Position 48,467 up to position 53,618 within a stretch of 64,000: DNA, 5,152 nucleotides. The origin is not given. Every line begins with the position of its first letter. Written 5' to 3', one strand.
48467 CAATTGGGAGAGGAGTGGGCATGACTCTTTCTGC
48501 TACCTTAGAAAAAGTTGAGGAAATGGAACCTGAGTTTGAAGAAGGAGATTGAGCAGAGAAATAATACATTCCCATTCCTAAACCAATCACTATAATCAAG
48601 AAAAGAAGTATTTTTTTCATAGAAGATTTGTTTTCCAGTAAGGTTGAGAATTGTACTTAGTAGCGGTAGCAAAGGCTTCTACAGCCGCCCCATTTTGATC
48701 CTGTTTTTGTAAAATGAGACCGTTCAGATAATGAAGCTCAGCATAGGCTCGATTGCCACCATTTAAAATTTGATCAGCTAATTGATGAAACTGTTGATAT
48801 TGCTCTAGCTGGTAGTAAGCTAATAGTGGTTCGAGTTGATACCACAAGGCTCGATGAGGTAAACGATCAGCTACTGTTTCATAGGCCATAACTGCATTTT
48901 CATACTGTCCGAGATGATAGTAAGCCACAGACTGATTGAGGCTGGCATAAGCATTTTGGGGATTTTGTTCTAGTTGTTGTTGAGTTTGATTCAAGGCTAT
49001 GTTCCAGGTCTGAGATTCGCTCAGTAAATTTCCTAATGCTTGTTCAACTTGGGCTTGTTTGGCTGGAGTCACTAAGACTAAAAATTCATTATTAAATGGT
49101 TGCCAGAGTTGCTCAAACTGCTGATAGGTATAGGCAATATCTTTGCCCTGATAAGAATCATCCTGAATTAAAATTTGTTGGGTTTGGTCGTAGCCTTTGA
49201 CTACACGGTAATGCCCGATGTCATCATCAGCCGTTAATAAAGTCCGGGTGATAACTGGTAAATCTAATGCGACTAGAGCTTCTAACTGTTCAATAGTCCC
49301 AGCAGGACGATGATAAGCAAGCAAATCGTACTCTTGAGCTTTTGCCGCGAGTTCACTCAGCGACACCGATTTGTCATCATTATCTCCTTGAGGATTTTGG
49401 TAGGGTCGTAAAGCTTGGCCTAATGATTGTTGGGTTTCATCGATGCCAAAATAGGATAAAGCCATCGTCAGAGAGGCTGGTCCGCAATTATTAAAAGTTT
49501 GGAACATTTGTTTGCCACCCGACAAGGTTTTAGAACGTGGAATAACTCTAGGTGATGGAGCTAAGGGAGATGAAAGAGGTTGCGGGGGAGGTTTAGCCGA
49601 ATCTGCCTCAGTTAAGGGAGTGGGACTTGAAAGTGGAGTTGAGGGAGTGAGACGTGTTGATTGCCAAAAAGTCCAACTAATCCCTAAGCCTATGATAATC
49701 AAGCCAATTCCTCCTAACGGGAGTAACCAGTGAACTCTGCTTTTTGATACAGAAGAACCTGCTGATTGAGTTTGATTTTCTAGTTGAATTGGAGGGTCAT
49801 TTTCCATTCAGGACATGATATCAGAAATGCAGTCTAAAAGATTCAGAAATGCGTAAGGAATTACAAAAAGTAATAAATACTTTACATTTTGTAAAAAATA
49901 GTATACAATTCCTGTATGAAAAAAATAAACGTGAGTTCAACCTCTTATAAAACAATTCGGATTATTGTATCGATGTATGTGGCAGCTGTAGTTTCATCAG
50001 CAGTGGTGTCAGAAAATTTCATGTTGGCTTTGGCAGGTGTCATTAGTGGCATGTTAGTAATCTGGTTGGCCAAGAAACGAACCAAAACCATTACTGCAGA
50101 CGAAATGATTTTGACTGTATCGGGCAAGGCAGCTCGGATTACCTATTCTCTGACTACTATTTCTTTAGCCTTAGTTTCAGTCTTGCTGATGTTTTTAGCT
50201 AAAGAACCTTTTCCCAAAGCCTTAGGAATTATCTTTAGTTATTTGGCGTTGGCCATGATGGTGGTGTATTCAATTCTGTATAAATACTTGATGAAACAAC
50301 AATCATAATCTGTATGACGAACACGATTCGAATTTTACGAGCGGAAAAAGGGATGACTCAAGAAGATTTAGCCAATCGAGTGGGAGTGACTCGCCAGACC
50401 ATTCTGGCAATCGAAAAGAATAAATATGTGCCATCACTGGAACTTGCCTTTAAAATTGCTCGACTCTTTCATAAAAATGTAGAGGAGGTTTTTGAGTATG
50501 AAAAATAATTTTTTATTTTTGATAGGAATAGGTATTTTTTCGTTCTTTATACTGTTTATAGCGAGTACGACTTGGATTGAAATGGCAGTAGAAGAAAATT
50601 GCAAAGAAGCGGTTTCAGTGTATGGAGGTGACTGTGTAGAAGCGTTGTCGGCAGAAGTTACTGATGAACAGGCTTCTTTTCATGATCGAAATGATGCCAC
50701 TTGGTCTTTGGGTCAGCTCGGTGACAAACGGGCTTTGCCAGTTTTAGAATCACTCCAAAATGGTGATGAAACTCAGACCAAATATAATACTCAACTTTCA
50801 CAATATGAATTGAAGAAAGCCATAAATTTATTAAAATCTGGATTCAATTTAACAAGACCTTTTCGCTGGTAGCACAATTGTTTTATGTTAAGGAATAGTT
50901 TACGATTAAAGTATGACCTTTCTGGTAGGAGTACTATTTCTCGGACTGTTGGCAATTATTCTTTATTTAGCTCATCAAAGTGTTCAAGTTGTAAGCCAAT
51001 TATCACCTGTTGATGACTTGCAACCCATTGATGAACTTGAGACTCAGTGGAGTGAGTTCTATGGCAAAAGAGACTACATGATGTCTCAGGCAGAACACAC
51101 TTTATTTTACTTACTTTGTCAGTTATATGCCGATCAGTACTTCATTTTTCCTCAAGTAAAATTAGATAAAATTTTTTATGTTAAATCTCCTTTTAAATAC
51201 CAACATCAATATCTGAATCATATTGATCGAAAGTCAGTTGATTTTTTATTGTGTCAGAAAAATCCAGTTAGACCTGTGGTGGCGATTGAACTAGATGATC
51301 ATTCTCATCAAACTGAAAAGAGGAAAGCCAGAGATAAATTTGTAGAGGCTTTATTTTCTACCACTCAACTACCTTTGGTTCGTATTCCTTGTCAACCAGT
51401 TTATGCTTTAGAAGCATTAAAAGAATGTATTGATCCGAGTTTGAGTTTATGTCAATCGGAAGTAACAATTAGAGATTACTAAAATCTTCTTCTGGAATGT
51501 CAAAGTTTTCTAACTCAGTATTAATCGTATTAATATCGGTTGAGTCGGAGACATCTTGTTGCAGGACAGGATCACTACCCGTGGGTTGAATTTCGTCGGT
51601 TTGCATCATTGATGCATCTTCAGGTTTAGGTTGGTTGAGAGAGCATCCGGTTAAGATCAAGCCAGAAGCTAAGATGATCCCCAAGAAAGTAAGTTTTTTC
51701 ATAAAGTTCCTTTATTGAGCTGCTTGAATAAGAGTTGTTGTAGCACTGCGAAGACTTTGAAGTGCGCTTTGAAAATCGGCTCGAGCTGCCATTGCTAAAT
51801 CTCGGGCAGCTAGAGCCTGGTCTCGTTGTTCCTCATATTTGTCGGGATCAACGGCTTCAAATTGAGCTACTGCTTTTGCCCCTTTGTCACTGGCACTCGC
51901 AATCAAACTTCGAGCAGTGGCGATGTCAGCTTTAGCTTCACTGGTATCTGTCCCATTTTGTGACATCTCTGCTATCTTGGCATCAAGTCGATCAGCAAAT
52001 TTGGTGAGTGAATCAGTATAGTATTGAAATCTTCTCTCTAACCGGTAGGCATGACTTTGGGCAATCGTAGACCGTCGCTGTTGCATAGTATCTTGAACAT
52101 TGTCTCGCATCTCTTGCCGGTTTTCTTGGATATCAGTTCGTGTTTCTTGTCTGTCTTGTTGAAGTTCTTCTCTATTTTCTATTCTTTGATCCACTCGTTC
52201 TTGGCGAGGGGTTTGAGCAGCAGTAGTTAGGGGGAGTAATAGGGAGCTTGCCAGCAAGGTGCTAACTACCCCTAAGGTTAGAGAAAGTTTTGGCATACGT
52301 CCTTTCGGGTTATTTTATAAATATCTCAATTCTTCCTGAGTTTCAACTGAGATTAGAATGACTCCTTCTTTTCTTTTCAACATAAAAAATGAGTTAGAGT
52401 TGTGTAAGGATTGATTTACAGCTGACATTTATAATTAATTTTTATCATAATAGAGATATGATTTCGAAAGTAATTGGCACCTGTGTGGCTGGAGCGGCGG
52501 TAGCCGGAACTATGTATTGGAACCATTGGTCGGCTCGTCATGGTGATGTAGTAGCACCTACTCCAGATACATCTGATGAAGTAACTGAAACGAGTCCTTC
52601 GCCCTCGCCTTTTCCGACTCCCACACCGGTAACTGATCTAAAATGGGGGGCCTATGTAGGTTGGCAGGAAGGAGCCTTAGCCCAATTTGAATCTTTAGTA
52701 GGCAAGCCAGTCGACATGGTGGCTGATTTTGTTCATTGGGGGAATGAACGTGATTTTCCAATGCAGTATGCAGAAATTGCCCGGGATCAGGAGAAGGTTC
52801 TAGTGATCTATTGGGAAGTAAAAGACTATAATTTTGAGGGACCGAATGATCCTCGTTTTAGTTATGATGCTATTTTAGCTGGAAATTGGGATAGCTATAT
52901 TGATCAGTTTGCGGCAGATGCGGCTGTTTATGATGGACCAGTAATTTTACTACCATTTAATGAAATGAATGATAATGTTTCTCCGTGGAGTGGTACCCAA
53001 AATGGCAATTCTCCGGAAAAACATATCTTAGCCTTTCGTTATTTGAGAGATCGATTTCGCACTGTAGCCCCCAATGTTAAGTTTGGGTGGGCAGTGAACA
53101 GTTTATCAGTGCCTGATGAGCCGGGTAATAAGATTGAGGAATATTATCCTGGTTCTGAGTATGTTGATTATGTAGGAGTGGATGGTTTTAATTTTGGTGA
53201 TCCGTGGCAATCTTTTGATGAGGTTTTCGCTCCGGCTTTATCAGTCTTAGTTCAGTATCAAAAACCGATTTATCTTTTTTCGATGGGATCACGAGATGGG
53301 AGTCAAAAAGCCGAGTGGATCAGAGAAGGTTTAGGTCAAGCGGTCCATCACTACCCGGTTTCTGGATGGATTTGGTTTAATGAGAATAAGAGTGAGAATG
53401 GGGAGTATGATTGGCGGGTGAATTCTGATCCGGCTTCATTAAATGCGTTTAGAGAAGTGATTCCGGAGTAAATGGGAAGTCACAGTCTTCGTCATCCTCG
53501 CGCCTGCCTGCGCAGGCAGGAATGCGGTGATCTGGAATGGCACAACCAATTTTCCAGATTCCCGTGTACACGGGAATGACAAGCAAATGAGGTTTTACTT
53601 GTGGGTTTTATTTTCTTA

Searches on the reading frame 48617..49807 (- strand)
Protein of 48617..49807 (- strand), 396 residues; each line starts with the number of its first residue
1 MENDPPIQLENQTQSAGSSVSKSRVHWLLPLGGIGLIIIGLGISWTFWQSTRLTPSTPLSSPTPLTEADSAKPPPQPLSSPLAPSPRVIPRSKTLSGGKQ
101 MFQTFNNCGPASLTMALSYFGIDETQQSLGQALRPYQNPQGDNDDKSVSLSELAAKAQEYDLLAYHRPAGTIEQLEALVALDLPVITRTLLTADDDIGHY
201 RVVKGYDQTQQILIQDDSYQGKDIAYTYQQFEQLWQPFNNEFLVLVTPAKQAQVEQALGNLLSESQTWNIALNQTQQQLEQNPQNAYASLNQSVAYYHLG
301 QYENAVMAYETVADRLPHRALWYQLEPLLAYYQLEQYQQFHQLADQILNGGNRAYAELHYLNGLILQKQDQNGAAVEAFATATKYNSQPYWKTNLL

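Call 46: find_encoding_contigs(protein=window:48617-49807:-, flank=10000, max_places=1)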
Protein window:48617-49807:- (396 aa): 8 contigs read that carry it; 1 place shown.
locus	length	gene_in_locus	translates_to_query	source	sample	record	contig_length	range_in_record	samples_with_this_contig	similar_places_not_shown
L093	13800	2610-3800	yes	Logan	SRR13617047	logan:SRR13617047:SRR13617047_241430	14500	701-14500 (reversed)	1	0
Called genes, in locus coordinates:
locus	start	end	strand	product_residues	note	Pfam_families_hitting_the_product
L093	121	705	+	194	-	-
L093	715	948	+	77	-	-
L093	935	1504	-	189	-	PF10881:DUF2726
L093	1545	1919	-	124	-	-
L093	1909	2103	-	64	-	PF12844:HTH_19, PF13560:HTH_31, PF13443:HTH_26, PF01381:HTH_3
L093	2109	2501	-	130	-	PF09946:DUF2178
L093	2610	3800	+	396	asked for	PF13529:Peptidase_C39_2, PF03412:Peptidase_C39, PF13432:TPR_16 (faint)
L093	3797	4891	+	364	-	PF02129:Peptidase_S15 (weak), PF00561:Abhydrolase_1, PF12146:Hydrolase_4, PF12697:Abhydrolase_6, PF00326:Peptidase_S9 (faint)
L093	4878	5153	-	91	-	-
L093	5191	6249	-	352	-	PF13439:Glyco_transf_4, PF13579:Glyco_trans_4_4, PF00534:Glycos_transf_1, PF13692:Glyco_trans_1_4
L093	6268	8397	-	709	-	PF07212:Hyaluronidase_1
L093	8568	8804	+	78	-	-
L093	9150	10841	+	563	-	PF00535:Glycos_transf_2 (faint), PF13641:Glyco_tranf_2_3, PF03142:Chitin_synth_2 (faint), PF13632:Glyco_trans_2_3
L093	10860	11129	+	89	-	-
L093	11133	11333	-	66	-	-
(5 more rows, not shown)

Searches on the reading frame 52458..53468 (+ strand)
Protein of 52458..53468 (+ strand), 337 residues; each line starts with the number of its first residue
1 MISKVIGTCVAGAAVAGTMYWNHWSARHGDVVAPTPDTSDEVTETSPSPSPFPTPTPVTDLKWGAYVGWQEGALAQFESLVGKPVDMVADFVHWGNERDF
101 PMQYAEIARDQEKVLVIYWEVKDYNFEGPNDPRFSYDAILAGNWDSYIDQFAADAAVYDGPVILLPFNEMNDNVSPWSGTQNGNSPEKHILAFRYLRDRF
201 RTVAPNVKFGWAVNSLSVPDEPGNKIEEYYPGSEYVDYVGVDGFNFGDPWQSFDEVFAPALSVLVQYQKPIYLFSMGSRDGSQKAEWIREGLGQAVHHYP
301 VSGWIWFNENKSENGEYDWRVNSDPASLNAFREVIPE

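Call 48: search_protein_families(library=pfam, proteins=[window:52458-53468:+], max_evalue=0.001)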
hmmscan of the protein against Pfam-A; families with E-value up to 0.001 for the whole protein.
window:52458-53468:+ (337 aa): 1 family
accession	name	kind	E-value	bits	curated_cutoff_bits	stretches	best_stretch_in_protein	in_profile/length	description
PF02156.21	Glyco_hydro_26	-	1.2e-05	25.3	20.2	1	161-246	152-232/311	Glycosyl hydrolase family 26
